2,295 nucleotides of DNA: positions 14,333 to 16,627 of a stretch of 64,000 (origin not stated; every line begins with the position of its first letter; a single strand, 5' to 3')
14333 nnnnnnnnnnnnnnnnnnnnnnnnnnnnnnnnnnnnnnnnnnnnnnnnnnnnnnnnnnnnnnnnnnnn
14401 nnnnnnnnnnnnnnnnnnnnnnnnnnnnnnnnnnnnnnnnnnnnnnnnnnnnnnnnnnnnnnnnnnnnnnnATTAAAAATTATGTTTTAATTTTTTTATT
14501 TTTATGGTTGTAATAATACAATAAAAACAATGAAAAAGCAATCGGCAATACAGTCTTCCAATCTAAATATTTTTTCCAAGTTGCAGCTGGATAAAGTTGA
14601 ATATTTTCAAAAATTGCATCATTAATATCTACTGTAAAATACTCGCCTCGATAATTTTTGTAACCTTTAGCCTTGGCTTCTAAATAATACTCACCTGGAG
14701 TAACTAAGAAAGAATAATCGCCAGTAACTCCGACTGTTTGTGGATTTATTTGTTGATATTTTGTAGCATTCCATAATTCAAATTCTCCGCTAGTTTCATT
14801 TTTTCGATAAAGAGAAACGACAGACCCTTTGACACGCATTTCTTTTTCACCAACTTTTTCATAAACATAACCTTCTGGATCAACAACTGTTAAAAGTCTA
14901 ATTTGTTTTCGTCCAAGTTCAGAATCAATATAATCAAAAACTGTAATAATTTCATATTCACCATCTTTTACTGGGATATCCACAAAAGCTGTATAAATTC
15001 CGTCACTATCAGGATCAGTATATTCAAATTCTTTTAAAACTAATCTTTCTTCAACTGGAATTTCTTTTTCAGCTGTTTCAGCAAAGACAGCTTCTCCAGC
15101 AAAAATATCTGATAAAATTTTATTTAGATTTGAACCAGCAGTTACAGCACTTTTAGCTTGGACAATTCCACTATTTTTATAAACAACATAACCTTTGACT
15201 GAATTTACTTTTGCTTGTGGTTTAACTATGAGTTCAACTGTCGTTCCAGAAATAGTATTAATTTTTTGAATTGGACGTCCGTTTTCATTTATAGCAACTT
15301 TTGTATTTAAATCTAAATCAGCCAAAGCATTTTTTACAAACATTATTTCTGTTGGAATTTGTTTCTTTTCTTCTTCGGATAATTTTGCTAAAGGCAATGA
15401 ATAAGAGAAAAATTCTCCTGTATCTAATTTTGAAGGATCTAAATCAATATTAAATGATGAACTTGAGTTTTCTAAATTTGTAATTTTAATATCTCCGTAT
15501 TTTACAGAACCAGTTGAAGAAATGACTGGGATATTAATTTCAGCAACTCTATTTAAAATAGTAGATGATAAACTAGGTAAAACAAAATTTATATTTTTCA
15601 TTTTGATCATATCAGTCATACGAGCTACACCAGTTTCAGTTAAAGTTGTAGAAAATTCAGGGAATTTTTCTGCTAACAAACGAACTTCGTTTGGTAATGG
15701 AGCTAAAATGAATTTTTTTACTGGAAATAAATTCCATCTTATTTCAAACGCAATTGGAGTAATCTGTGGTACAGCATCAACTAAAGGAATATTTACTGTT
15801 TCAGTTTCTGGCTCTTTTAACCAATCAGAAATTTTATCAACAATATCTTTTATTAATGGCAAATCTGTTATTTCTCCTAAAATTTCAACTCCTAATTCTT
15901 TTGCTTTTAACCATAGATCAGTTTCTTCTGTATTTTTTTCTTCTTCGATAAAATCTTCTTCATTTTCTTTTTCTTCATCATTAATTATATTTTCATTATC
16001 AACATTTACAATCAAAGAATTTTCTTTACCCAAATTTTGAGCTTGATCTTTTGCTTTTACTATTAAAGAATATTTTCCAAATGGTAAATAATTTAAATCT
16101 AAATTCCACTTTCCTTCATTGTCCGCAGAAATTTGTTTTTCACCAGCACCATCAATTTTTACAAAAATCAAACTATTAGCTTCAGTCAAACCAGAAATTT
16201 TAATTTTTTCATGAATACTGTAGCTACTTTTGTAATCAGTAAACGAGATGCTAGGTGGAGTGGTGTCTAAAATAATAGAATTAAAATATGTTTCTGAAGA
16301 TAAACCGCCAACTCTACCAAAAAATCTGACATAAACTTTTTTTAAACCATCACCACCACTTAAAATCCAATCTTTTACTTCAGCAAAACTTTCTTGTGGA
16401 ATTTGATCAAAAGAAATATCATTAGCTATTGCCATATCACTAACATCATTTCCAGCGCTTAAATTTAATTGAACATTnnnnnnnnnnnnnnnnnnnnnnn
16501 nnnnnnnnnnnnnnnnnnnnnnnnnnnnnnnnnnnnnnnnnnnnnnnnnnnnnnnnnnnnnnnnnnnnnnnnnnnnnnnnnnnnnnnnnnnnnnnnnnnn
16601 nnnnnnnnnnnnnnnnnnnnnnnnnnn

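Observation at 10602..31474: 17-kb giant surface-protein gene followed by a co-directional PrsA-like foldase / Hsp20 / VanW module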

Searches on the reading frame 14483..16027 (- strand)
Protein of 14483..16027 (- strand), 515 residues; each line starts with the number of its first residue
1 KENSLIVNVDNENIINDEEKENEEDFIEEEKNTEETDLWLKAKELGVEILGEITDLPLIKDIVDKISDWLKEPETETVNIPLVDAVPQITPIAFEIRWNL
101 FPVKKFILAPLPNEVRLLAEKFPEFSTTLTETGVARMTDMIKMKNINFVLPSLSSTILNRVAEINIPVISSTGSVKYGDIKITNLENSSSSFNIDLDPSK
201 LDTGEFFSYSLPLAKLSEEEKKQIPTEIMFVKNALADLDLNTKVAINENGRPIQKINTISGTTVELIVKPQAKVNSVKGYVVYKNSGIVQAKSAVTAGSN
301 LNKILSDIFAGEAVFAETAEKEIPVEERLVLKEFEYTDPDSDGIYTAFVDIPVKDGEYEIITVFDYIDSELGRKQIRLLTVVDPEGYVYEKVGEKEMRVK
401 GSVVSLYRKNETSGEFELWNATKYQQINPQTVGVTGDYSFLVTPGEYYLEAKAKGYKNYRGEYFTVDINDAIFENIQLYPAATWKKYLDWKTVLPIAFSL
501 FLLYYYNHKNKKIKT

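Call 47: find_homologous_proteins(query=window:14483-16027:-, max_evalue=0.00001)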
Query window:14483-16027:- (515 aa): 238 proteins with E <= 0.00001 among 8000 candidates; the best 120 are listed.
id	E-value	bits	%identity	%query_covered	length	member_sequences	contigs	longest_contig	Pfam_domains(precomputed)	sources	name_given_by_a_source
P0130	1.6e-101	359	44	80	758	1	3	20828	-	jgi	jgi:hypothetical protein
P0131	4.7e-100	354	43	79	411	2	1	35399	PF13620.13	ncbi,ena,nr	ncbi:hypothetical protein A2640_02495 [Candidatus Nomurabacteria bacterium RIFCSPHIGHO2_01_FULL_36_2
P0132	1.6e-99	352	42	80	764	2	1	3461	-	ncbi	-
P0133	2.1e-99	352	43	89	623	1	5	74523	PF13620.13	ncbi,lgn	-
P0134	2.5e-99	352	43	82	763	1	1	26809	PF13620.13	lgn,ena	-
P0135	3.3e-99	351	42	80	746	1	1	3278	-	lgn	-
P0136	5.0e-98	347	42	85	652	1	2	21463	-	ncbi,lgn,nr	ncbi:MAG: carboxypeptidase regulatory-like domain-containing protein [Candidatus Brennerbacteria bac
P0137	5.7e-98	347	40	87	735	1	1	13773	-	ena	-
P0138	5.9e-98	347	41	84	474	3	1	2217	-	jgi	jgi:hypothetical protein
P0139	6.3e-98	347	42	80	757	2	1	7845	-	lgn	-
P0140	9.7e-98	346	41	87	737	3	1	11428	-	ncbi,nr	ncbi:MAG: carboxypeptidase-like regulatory domain-containing protein [Candidatus Doudnabacteria bact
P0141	1.1e-97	346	43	79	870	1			PF13205.13,PF13385.14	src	-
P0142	1.2e-97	346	41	81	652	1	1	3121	PF13620.13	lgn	-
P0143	2.2e-97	345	43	81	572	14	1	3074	-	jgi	-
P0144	3.0e-97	345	41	85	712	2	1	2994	-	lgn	-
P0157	8.1e-95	337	41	87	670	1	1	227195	PF13620.13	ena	-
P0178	5.0e-92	327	42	76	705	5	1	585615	-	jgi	-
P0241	2.7e-85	305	37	87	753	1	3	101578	-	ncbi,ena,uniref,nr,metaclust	ncbi:MAG: hypothetical protein UT67_C0001G0047 [Candidatus Magasanikbacteria bacterium GW2011_GWA2_4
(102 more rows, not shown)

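Call 48: find_encoding_contigs(protein=P0157, flank=6000, max_places=1)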
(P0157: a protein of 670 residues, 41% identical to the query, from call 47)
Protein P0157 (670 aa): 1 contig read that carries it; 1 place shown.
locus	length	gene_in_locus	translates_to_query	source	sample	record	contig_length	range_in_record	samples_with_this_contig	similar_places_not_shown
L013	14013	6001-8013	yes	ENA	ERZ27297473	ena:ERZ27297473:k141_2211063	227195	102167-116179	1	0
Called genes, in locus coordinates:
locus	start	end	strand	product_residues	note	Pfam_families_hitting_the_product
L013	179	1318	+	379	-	PF01168:Ala_racemase_N, PF00842:Ala_racemase_C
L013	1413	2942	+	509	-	PF07603:Lcl_C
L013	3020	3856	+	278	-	PF02498:Bro-N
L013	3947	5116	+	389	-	PF00078:RVT_1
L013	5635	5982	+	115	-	PF22296:bAvd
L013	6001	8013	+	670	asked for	PF13620:CarboxypepD_reg (weak)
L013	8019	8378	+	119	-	-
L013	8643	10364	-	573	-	PF00239:Resolvase, PF07508:Recombinase (weak)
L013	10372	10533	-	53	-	-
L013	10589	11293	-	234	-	-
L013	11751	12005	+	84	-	PF13828:DUF4190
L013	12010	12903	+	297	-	-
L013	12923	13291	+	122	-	-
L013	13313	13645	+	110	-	-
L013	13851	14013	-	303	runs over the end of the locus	PF01745:IPT, PF01715:IPPT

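Call 49: find_encoding_contigs(protein=P0241, flank=6000, max_places=1)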
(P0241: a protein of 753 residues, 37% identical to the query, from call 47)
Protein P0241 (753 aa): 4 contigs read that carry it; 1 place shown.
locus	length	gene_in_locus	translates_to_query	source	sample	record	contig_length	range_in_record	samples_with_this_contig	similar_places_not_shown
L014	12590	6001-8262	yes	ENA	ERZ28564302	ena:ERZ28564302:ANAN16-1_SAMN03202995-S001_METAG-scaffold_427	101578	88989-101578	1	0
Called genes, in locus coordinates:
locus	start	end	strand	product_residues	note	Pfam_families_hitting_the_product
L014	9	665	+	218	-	-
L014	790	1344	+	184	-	PF00156:Pribosyltran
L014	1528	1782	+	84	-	PF02201:SWIB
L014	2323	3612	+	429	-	PF00270:DEAD, PF04851:ResIII (weak), PF00271:Helicase_C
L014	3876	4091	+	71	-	-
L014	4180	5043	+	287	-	-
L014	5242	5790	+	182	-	PF00265:TK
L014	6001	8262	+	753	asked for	-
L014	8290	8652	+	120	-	-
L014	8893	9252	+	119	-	PF05635:23S_rRNA_IVP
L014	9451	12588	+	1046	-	?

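Call 50: find_encoding_contigs(protein=P0178, flank=6000, max_places=1)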
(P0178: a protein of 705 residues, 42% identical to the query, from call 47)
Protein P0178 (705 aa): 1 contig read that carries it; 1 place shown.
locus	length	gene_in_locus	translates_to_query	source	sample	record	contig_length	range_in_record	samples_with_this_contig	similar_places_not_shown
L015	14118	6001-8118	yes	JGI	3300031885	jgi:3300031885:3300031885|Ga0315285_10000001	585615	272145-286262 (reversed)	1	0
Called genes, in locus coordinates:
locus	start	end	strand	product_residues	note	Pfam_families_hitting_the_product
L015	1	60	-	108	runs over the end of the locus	-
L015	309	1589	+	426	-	-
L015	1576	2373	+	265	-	PF00902:TatC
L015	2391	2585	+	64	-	-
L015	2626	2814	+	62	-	-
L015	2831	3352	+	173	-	-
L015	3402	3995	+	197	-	-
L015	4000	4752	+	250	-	PF13385:Laminin_G_3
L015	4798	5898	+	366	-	-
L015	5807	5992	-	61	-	-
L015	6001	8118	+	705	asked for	-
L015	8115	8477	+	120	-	-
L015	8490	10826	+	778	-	PF12895:ANAPC3 (faint), PF00515:TPR_1 (faint), PF07719:TPR_2 (faint), PF13181:TPR_8 (faint), PF13414:TPR_11 (faint), PF13428:TPR_14 (faint), PF13371:TPR_9 (weak), PF13432:TPR_16 (weak), +4 more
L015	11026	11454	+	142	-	-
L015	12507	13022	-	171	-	PF01327:Pep_deformylase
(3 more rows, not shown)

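Call 77: predict_structure(alignment_id=A3)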
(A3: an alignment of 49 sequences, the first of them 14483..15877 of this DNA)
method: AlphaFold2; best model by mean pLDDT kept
length: 465 residues; sequences in the alignment: 49
mean_pLDDT: 73.1   pTM: 0.65
mean pLDDT of the five models: 73.1, 71.3, 69.6, 62.6, 61.9
residues with pLDDT >= 90: 118; 70-90: 171; 50-70: 81; < 50: 95
segments of 3 or more residues with pLDDT < 50: 1-6, 21-27, 47-53, 113-143, 238-275, 375-378
pLDDT, mean of each block of 10 residues (from residue 1): 47 63 46 60 53 61 88 89 86 83 80 45 40 44 52 59 85 91 82 85 86 92 95 65 33 35 37 55 94 95 86 91 88 81 89 89 86 49 69 87 93 84 87 76 92 91 64
secondary structure, 60 per line:
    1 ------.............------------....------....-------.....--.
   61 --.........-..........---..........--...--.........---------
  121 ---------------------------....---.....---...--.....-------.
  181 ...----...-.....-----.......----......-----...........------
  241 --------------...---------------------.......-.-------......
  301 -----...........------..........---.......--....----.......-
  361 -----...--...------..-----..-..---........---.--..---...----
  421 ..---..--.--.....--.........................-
elements in order: H7-19 H32-35 H42-45 H53-57 H63-71 H73-82 H87-95 E98-100 H103-111 H148-151 H155-158 H168-172 E180-183 E188-190 E192-196 E202-208 E213-218 E224-234 E279-285 E295-300 E306-316 E323-332 E336-342 E345-348 E353-359 E366-368 E395-402 E414-416 H433-437 H440-464

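Call 86: search_protein_families(library=pfam, proteins=[P0241, P0157], max_evalue=0.001)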
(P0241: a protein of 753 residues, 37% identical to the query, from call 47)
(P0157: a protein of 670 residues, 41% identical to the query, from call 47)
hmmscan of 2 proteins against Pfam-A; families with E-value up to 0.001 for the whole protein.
P0241 (753 aa): 1 family
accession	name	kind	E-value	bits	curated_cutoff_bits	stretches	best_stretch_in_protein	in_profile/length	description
PF13620.12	CarboxypepD_reg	-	2e-05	25.3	32.3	1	664-712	33-82/82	Carboxypeptidase regulatory-like domain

P0157 (670 aa): 2 families
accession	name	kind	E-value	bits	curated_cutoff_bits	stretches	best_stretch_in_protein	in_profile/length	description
PF13620.12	CarboxypepD_reg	-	1.4e-06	29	32.3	1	570-618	33-82/82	Carboxypeptidase regulatory-like domain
PF03401.19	TctC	-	0.00035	20.6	27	1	393-432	67-106/274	Tripartite tricarboxylate transporter family receptor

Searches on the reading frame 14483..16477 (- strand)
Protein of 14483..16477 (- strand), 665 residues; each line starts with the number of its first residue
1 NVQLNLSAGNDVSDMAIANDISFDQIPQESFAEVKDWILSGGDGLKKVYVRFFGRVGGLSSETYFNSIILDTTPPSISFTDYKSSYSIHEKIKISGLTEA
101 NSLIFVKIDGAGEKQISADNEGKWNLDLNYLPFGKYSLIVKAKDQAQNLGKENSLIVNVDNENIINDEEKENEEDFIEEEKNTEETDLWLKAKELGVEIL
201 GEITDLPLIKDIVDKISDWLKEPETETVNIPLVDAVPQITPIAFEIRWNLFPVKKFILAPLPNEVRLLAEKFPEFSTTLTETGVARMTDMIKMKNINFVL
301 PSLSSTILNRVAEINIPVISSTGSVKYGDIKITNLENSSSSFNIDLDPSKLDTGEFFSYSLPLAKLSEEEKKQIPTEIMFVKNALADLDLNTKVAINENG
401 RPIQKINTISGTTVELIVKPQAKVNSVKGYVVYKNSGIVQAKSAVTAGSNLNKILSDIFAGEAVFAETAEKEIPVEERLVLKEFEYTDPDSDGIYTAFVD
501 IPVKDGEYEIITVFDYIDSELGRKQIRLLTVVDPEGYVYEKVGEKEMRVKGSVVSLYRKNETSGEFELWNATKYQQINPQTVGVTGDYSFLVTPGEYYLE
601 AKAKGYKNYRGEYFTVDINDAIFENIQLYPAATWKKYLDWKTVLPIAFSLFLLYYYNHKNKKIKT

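Call 43: search_protein_families(library=ncbifam, proteins=[window:14483-16477:-], max_evalue=0.01)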
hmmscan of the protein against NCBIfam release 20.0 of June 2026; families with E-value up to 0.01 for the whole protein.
window:14483-16477:- (665 aa): 1 family
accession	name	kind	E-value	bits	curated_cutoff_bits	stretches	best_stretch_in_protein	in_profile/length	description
NF033510.3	Ca_tandemer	repeat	0.00022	21.5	50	1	68-148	4-94/96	Ca2+-stabilized repeat-containing adhesin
